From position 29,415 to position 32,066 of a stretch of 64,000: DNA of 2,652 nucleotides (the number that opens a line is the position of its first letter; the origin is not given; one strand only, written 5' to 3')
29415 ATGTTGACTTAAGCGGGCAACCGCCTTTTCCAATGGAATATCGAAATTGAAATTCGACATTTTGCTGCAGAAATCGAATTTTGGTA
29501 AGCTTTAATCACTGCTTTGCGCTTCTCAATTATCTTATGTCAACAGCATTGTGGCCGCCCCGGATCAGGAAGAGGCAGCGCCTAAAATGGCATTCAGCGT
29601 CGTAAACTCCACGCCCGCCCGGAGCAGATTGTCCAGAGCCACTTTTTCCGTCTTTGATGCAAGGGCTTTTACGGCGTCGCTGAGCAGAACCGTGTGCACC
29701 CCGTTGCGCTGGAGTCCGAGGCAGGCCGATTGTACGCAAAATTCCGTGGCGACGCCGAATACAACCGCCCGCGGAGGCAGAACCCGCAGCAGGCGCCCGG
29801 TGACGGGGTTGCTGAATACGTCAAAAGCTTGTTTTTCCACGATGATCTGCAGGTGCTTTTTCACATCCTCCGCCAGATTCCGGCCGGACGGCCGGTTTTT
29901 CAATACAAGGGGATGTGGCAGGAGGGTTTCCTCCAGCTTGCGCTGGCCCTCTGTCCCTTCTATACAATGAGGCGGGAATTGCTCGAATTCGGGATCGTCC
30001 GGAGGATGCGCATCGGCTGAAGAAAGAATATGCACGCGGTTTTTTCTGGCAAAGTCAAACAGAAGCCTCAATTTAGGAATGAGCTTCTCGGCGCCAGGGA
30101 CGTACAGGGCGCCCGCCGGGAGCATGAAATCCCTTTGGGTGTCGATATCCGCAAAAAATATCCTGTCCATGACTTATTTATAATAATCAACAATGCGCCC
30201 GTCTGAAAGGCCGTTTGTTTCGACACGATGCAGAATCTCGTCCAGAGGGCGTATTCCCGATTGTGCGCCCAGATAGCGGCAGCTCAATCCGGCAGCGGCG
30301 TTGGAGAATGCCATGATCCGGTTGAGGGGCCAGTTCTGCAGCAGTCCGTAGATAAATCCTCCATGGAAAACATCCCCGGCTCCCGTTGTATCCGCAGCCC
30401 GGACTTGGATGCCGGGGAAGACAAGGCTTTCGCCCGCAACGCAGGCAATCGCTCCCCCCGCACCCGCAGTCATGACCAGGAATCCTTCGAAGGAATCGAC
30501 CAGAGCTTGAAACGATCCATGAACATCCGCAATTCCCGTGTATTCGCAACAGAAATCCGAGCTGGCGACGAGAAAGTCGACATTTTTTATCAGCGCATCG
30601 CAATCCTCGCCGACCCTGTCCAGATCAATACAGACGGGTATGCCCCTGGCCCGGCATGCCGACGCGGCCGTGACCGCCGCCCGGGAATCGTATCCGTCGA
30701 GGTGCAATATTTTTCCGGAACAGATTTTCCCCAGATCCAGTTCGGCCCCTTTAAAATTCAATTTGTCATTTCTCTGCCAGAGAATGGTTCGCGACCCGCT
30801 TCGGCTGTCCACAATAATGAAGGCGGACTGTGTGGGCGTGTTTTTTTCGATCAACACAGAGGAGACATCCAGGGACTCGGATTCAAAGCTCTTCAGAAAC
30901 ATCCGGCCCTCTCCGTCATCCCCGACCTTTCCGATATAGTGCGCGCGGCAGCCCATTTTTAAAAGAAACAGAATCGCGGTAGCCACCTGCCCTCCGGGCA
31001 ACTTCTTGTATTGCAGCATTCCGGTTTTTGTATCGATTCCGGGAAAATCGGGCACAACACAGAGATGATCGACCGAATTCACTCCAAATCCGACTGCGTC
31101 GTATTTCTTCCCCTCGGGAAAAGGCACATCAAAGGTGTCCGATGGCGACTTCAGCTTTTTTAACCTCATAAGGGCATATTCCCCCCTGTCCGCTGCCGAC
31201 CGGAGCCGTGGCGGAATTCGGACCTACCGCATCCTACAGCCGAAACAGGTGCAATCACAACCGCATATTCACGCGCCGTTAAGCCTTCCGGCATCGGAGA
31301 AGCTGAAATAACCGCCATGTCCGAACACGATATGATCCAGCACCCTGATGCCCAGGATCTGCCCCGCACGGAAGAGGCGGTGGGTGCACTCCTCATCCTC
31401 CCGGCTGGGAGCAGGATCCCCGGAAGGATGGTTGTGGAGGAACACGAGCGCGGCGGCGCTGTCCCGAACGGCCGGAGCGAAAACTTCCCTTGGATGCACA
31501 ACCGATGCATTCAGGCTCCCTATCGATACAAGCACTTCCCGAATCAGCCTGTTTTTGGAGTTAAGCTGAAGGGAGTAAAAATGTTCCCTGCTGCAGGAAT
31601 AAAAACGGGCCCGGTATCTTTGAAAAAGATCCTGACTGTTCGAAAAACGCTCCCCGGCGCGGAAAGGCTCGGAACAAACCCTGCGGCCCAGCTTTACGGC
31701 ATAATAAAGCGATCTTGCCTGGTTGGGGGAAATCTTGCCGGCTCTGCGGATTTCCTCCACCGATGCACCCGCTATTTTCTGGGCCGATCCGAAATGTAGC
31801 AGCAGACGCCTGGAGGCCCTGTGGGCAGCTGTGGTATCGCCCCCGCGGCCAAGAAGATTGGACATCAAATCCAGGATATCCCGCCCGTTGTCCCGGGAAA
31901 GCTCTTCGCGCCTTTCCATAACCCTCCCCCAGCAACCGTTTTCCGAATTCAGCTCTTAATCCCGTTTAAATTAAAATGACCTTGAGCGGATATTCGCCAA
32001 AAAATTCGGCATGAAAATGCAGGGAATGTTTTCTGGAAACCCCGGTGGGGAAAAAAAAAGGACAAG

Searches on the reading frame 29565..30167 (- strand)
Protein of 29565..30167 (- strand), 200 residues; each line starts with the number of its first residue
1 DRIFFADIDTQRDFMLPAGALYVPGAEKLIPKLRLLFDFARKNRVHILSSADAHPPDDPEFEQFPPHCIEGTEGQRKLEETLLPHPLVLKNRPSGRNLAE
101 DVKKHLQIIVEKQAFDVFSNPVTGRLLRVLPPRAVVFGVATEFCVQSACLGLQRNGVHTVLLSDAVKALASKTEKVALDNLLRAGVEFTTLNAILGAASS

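Call 36: search_protein_families(library=pfam, proteins=[window:29565-30167:-], max_evalue=0.0001)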
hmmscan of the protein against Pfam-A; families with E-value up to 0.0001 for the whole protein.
window:29565-30167:- (200 aa): 1 family
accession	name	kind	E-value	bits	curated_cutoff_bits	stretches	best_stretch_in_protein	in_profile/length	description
PF00857.26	Isochorismatase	-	1.4e-20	74.5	27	1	8-191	6-173/175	Isochorismatase domain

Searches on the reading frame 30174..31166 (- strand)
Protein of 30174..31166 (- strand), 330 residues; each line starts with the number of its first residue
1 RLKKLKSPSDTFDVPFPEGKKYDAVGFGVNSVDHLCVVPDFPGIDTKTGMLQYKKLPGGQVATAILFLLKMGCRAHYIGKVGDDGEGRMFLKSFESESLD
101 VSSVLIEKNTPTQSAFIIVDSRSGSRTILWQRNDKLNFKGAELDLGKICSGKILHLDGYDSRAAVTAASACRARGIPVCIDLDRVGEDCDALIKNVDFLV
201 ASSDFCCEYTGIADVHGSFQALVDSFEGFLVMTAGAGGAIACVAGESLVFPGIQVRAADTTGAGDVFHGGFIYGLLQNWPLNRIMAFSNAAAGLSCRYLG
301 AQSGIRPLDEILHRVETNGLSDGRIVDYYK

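Call 36: search_protein_families(library=pfam, proteins=[window:30174-31166:-], max_evalue=0.0001)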
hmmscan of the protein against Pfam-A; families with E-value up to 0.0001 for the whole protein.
window:30174-31166:- (330 aa): 1 family
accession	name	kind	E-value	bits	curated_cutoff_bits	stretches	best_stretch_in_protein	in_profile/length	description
PF00294.29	PfkB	-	2.4e-41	142.5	25.8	1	52-304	30-298/302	pfkB family carbohydrate kinase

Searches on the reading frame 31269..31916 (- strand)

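Call 36: search_protein_families(library=pfam, proteins=[window:31269-31916:-], max_evalue=0.0001)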
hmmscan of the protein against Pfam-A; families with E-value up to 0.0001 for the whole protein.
window:31269-31916:- (215 aa): 1 family
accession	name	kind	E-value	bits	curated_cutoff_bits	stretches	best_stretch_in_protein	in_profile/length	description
PF04002.20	RadC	-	2.3e-41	141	22.1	1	92-210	2-120/121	RadC-like JAB domain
